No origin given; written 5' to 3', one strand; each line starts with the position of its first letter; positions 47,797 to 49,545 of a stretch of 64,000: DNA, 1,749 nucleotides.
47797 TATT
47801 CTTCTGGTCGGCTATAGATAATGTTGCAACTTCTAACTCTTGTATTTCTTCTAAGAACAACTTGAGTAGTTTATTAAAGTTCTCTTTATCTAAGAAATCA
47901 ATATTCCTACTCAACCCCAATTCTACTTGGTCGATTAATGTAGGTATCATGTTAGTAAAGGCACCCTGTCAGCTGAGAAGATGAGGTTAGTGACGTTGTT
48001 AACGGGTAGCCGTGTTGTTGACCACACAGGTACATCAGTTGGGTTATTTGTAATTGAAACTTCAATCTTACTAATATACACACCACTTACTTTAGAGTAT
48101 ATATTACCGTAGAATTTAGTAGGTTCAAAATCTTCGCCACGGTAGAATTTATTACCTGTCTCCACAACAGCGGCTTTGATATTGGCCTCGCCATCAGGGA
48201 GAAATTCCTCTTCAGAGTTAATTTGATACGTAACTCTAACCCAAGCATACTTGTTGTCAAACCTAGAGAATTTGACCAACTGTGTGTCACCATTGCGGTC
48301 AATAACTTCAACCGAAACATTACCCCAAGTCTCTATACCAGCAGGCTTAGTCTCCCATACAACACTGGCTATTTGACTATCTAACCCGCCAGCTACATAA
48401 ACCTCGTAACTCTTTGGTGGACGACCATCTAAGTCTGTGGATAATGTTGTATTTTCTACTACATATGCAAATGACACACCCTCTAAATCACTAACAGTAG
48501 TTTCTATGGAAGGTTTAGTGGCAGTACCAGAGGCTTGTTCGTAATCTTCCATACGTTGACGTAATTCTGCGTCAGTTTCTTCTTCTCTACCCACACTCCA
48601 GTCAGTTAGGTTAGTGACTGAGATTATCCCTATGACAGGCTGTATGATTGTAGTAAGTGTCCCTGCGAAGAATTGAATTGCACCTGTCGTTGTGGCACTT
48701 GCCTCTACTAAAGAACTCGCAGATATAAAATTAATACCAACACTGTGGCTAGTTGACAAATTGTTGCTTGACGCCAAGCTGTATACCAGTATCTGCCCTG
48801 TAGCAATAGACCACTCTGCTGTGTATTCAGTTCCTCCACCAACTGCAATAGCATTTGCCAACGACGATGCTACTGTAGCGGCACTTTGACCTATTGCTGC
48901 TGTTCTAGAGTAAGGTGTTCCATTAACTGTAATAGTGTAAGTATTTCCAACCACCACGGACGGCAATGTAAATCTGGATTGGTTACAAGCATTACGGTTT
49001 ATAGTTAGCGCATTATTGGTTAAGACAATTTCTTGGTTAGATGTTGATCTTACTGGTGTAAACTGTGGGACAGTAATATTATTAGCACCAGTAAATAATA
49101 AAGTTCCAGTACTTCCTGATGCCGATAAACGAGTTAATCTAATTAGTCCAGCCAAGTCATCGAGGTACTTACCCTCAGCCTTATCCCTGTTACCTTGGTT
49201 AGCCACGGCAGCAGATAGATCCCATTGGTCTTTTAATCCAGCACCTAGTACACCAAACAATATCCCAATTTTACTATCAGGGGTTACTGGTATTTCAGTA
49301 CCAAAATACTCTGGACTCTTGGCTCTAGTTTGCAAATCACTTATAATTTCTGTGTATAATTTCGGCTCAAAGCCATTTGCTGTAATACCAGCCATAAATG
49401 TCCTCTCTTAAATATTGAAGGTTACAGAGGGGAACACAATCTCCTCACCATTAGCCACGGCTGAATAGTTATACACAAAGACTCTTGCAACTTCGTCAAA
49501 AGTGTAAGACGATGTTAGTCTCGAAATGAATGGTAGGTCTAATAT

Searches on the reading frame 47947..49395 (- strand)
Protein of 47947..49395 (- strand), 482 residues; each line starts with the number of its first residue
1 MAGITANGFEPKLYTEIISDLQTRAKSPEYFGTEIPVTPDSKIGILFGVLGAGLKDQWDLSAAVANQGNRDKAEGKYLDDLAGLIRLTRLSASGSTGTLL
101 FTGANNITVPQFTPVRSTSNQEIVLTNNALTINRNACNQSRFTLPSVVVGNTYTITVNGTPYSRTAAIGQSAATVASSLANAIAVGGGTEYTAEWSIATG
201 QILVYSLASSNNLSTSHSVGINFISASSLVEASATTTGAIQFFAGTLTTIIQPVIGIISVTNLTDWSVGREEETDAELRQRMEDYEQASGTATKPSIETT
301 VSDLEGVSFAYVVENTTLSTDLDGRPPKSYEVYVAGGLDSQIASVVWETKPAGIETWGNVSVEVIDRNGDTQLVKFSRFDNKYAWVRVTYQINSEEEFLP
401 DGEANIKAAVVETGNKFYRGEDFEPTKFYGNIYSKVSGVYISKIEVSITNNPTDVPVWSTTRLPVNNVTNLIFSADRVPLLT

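Call 37: search_protein_families(library=phrogs, proteins=[window:47947-49395:-], max_evalue=0.00001)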
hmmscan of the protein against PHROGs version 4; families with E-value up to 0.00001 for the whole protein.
window:47947-49395:- (482 aa): 1 family
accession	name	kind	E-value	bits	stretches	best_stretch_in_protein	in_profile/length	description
phrog_6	-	tail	1.6e-51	176.6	1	1-479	59-421/548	baseplate wedge subunit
